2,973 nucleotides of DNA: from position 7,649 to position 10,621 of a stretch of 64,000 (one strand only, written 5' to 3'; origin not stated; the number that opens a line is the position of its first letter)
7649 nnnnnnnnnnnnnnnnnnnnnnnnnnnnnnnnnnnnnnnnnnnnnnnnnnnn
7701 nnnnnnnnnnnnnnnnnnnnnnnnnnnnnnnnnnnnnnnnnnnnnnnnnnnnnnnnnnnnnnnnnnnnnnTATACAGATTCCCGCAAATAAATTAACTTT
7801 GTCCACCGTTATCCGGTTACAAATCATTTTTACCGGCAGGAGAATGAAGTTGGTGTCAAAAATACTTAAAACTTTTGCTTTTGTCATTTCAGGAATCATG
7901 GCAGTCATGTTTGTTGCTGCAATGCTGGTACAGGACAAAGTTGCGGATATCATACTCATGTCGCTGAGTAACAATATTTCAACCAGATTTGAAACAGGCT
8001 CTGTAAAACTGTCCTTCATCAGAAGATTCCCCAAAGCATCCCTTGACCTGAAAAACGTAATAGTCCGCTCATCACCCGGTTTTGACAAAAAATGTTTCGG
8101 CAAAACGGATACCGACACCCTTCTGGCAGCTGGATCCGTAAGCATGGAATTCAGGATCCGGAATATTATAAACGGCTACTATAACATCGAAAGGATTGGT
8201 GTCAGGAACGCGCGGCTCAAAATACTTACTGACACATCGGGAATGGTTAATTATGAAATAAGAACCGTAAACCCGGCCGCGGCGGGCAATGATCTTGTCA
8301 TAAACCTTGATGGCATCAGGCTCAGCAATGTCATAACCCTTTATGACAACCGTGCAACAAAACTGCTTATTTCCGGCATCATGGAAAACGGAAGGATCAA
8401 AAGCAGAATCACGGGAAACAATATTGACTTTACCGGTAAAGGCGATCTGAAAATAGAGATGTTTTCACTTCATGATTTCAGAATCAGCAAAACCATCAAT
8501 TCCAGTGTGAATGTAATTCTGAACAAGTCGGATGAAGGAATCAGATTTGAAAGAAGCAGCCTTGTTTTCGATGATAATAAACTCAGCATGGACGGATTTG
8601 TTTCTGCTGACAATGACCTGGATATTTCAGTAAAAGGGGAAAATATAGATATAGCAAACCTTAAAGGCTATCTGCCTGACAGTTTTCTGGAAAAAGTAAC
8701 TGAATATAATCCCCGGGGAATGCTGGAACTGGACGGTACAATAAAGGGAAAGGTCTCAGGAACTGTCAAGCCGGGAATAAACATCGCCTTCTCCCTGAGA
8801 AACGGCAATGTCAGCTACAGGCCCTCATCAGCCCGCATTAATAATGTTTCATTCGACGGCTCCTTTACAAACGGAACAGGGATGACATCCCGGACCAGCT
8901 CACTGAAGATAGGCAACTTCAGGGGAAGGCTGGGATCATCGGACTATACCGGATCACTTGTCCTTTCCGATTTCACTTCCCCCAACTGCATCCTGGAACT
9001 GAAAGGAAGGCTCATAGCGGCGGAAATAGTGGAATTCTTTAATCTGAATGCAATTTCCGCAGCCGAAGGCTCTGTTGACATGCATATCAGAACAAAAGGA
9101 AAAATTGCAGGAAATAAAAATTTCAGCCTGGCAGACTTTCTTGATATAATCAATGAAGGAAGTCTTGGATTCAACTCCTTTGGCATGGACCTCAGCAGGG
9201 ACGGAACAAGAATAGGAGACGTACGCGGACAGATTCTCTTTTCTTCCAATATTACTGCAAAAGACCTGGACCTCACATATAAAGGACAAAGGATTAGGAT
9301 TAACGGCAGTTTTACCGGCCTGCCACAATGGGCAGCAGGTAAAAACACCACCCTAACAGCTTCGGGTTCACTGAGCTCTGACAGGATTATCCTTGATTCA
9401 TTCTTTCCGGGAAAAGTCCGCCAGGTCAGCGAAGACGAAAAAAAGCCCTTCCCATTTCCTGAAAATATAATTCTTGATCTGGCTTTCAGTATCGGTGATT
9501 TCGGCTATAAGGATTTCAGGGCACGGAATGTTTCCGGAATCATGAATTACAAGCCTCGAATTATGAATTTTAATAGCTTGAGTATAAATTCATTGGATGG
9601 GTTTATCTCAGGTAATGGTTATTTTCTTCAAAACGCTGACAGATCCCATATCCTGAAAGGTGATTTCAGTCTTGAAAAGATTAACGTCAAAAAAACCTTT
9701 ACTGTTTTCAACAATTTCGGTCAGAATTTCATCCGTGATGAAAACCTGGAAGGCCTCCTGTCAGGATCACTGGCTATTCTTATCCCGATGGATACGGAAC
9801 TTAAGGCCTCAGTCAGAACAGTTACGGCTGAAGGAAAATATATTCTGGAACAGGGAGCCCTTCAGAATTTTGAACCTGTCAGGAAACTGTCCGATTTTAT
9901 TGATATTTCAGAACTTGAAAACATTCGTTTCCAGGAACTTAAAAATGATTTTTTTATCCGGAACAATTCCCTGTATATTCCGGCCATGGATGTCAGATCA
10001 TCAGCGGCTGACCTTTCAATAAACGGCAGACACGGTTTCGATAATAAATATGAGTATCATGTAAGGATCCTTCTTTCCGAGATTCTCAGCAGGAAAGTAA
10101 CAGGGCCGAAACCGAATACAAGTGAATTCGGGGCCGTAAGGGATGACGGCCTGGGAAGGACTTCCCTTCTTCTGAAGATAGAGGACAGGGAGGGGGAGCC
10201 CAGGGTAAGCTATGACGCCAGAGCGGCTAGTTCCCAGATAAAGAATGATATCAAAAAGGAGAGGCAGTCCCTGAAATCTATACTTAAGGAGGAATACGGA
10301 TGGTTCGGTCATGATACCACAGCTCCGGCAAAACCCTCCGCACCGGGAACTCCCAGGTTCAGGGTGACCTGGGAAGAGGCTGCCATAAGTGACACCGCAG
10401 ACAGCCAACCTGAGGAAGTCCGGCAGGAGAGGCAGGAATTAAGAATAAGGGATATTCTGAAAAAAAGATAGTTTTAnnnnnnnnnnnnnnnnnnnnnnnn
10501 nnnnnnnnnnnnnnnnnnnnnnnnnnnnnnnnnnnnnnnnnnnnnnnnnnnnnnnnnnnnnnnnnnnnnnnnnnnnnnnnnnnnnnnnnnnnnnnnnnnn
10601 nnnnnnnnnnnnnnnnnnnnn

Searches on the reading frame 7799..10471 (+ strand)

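Call 4: search_protein_families(library=pfam, proteins=[window:7799-10471:+], max_evalue=0.01)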
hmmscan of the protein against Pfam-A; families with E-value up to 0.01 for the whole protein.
window:7799-10471:+ (890 aa): 1 family
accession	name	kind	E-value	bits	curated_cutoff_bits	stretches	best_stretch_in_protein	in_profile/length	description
PF13116.12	YhdP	-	4.5e-06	25.3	46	0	234-527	429-729/1224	YhdP protein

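Call 5: search_protein_families(library=ncbifam, proteins=[window:7799-10471:+], max_evalue=0.01)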
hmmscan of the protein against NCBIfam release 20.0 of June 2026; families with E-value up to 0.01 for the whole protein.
window:7799-10471:+ (890 aa): 1 family
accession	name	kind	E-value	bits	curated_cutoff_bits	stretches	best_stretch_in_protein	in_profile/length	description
TIGR04411.1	T2SS_GspN_Lepto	equivalog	0.00011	21.8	50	0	648-753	138-231/280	type II secretion system protein GspN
